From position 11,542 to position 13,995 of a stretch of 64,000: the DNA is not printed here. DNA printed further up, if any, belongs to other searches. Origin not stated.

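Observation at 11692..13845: Single-polypeptide fusion of a Dpm1-like GT2 synthase with a GT-C transferase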

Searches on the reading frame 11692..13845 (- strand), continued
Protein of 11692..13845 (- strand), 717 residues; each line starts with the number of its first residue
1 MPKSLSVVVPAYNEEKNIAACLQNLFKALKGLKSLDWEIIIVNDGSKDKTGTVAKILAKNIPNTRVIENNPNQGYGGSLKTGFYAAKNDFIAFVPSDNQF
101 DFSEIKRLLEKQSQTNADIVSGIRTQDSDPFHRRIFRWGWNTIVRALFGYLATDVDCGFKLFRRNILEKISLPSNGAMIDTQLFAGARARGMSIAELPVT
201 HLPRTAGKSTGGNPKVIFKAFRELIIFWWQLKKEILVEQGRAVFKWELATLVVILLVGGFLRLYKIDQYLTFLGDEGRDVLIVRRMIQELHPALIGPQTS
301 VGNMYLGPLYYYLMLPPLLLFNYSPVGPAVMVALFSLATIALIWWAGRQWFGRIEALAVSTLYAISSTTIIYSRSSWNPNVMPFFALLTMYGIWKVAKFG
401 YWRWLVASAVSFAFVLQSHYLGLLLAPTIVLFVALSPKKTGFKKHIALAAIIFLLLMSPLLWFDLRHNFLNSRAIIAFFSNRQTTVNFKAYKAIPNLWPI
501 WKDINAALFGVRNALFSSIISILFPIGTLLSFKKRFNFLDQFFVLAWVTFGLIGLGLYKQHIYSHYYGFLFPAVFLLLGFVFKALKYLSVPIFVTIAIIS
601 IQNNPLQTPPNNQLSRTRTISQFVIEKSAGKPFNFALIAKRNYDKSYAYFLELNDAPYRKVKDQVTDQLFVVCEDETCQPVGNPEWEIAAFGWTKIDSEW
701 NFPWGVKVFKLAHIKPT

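Call 21: find_related_loci(query=A1, collection=genome_contigs, flank=10000)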
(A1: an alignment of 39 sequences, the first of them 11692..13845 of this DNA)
Query A1 (717 aa) in genome_contigs; peptide patterns used: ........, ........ (x = any residue, [..] = any of these).
600 stretches matched a pattern (row limit reached: there are more); 524 encode a relative of the query (tblastn E <= 1e-3); the best 80 are kept; 80 distinct loci.
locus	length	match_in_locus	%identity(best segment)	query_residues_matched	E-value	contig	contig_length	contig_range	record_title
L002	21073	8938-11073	61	1-713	0e+0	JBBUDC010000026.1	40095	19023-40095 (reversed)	MAG: Patescibacteria group bacterium isolate H43-bin206_1 H43_bin206_1_000000000026, whole genome shotgun sequence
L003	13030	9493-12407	60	1-711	0e+0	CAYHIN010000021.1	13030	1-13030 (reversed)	MAG TPA_asm: uncultured Gammaproteobacteria bacterium isolate ERP119705_co13_445 genome assembly, contig: NODE_5997_leng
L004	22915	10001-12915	60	1-711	0e+0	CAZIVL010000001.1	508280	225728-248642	MAG TPA_asm: uncultured Gammaproteobacteria bacterium isolate SRP342105_co1_60 genome assembly, contig: NODE_6_length_50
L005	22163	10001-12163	58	1-711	0e+0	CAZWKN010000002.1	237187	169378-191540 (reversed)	MAG TPA_asm: uncultured Gammaproteobacteria bacterium isolate SRP192515_co1_359 genome assembly, contig: NODE_20_length_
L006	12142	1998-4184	58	4-713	0e+0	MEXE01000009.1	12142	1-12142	MAG: Candidatus Amesbacteria bacterium RBG_19FT_COMBO_48_16 rbg_19ft_combo_scaffold_1686, whole genome shotgun sequence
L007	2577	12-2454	60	66-713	0e+0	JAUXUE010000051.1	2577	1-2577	MAG: Candidatus Amesbacteria bacterium isolate C13_metabat.bin.65 C13_k141_275646, whole genome shotgun sequence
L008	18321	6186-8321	56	1-713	0e+0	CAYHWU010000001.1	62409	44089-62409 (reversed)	MAG TPA_asm: uncultured Gammaproteobacteria bacterium isolate ERP119705_co16_325 genome assembly, contig: NODE_246_lengt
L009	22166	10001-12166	44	4-713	0e+0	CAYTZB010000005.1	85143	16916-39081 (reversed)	MAG TPA_asm: uncultured Gammaproteobacteria bacterium isolate binchicken_co134_900 genome assembly, contig: NODE_664_len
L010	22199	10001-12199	44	3-713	0e+0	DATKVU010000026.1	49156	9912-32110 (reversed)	MAG TPA_asm: Clostridia bacterium isolate SMAG_U14141 k141_1931716, whole genome shotgun sequence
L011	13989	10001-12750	44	1-713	0e+0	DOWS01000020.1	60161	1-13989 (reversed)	MAG TPA_asm: Candidatus Daviesbacteria bacterium isolate UBA9644 contig_9271, whole genome shotgun sequence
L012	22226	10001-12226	42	3-713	3e-180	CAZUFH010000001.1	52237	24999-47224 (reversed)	MAG TPA_asm: uncultured Pseudomonadales bacterium isolate SRP050083_co2_371 genome assembly, contig: NODE_289_length_522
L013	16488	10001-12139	42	4-713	2e-179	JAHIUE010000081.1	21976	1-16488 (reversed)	MAG: Patescibacteria group bacterium isolate MM_PC_MetaG.mb.24 MM_PC_MetaG.mb.24_k141_1483562, whole genome shotgun sequ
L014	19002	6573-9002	42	4-715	4e-179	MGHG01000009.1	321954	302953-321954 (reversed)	MAG: Candidatus Woesebacteria bacterium RIFCSPLOWO2_01_FULL_39_23 rifcsplowo2_01_scaffold_4, whole genome shotgun sequen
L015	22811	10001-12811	59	1-711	0e+0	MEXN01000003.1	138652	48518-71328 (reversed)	MAG: Candidatus Amesbacteria bacterium RIFCSPLOWO2_01_FULL_48_25 rifcsplowo2_01_scaffold_246, whole genome shotgun seque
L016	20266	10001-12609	44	1-711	2e-178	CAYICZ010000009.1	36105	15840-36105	MAG TPA_asm: uncultured Gammaproteobacteria bacterium isolate ERP119705_co18_1 genome assembly, contig: NODE_1319_length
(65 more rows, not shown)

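Call 22: predict_structure(alignment_id=A1)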
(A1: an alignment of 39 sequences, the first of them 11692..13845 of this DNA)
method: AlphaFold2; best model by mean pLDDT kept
length: 717 residues; sequences in the alignment: 39
mean_pLDDT: 86.2   pTM: 0.75
mean pLDDT of the five models: 86.2, 85.9, 84.6, 84.2, 83.5
residues with pLDDT >= 90: 292; 70-90: 380; 50-70: 35; < 50: 10
segments of 3 or more residues with pLDDT < 50: 371-373, 375-378
pLDDT, mean of each block of 10 residues (from residue 1): 84 81 90 88 84 86 89 85 92 86 91 91 79 81 85 83 91 83 88 89 73 77 87 77 89 95 82 72 86 73 76 90 88 91 95 94 76 50 93 94 95 89 92 92 94 93 87 80 71 88 86 85 92 86 96 87 78 94 91 90 80 88 95 91 83 92 91 88 87 91 93 77
secondary structure, 60 per line:
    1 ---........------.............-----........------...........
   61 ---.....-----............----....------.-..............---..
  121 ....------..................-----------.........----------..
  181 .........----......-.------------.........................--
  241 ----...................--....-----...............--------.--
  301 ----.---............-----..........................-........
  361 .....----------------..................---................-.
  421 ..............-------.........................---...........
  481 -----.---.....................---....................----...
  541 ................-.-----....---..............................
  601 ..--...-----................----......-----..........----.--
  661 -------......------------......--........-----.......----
elements in order (helices of 4 or more, strands of 3 or more residues): E4-11 H18-30 E36-43 H50-60 E64-68 H74-85 E90-93 H102-115 E119-124 H131-148 E160-163 H164-168 H179-189 E194-199 H214-238 H245-263 H266-269 H275-289 H309-320 H326-351 H353-365 H382-399 H403-418 H420-434 H442-466 H470-480 H490-510 H514-533 H538-556 H564-567 H571-602 H613-628 E633-638 H644-653 E668-673 H686-691 E694-701 E707-713

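Call 25: fold_search(model_id=the predicted structure, library=pdb)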
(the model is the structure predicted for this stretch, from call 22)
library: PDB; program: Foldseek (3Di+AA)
matches with E <= 10: 960; with E <= 0.001: 254
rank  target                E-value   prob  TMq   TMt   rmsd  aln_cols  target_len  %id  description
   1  5mlz                  1.9e-11  1.00  0.29  0.56  12.4       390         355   20  Dolichyl phosphate mannose synthase in complex with GDP and Mg2+ (released 2017-08-09)
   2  9asc_A                3.4e-11  1.00  0.27  0.59  11.9       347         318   21  Cryo-EM Structure of the Glycosyltransferase ArnC from Salmonella enterica in the UDP-bound State Determined on Talos  (released 2025-02-05)
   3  9ep0                  4.9e-11  1.00  0.27  0.54  14.6       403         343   18  Dolichyl phosphate mannose synthase in complex with donor (GDP-Man) and traces of acceptor (Dol55P) and product (Dol55P- (released 2025-10-01)
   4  9bhe_A                6.9e-11  1.00  0.28  0.61  12.5       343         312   21  Salmonella undecaprenyl-phosphate 4-deoxy-4-formamido-L-arabinose transferase (ArnC) bound to UDP (released 2025-02-12)
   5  9bhe_B                8.9e-11  1.00  0.28  0.61  10.3       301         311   22  Salmonella undecaprenyl-phosphate 4-deoxy-4-formamido-L-arabinose transferase (ArnC) bound to UDP (released 2025-02-12)
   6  8vxh_A                1.5e-10  1.00  0.26  0.56  11.4       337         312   20  Cryo-EM Structure of the Glycosyltransferase ArnC from Salmonella enterica in the Apo State Determined on Talos Arctic (released 2025-02-05)
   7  9b77_A                1.7e-10  1.00  0.26  0.57  11.3       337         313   20  Cryo-EM Structure of the Glycosyltransferase ArnC from Salmonella enterica in the Apo State Determined on Krios micros (released 2025-02-05)
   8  9bhc_B                2.6e-10  1.00  0.26  0.57  11.8       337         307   20  Salmonella undecaprenyl-phosphate 4-deoxy-4-formamido-L-arabinose transferase (ArnC) (released 2025-02-12)
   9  9nyd_A                3.2e-10  1.00  0.27  0.57  11.0       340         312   18  Cryo-EM structure of the glycosyltransferase GtrB in the pre-catalysis and product-bound state (released 2025-12-17)
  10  9bhc_A                4.7e-10  1.00  0.26  0.57   7.5       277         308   21  Salmonella undecaprenyl-phosphate 4-deoxy-4-formamido-L-arabinose transferase (ArnC) (released 2025-02-12)
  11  5mm1                  5.1e-10  1.00  0.27  0.54  13.9       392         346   19  Dolichyl phosphate mannose synthase in complex with GDP and dolichyl phosphate mannose (released 2017-08-09)
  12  9nyf_A                9.4e-10  1.00  0.26  0.58  10.4       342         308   18  Cryo-EM structure of the glycosyltransferase GtrB (tetramer volume) (released 2025-12-17)
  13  9nyc_A                1.2e-09  1.00  0.27  0.59  10.5       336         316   20  Cryo-EM structure of the glycosyltransferase GtrB in the substrate-bound state (released 2025-12-17)
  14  9nyd_B                2.8e-09  1.00  0.25  0.56  10.9       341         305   18  Cryo-EM structure of the glycosyltransferase GtrB in the pre-catalysis and product-bound state (released 2025-12-17)
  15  9nye_A                3.0e-09  1.00  0.25  0.54  11.4       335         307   20  Cryo-EM structure of the glycosyltransferase GtrB in the apo state (octamer volume) (released 2025-12-17)
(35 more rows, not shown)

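Call 40: list_cluster_members(proteins=[P0001, P0002, P0009])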
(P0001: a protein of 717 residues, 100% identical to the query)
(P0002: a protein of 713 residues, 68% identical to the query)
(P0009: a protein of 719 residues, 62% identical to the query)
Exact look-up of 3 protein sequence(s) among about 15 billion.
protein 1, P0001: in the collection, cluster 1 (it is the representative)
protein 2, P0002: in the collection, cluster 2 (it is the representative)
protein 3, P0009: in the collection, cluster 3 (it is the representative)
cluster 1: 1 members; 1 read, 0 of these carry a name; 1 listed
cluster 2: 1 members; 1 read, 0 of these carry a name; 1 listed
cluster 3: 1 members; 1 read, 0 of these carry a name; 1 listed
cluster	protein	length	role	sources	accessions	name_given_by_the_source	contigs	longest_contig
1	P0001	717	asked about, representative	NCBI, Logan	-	-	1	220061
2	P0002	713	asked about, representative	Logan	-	-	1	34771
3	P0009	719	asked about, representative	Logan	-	-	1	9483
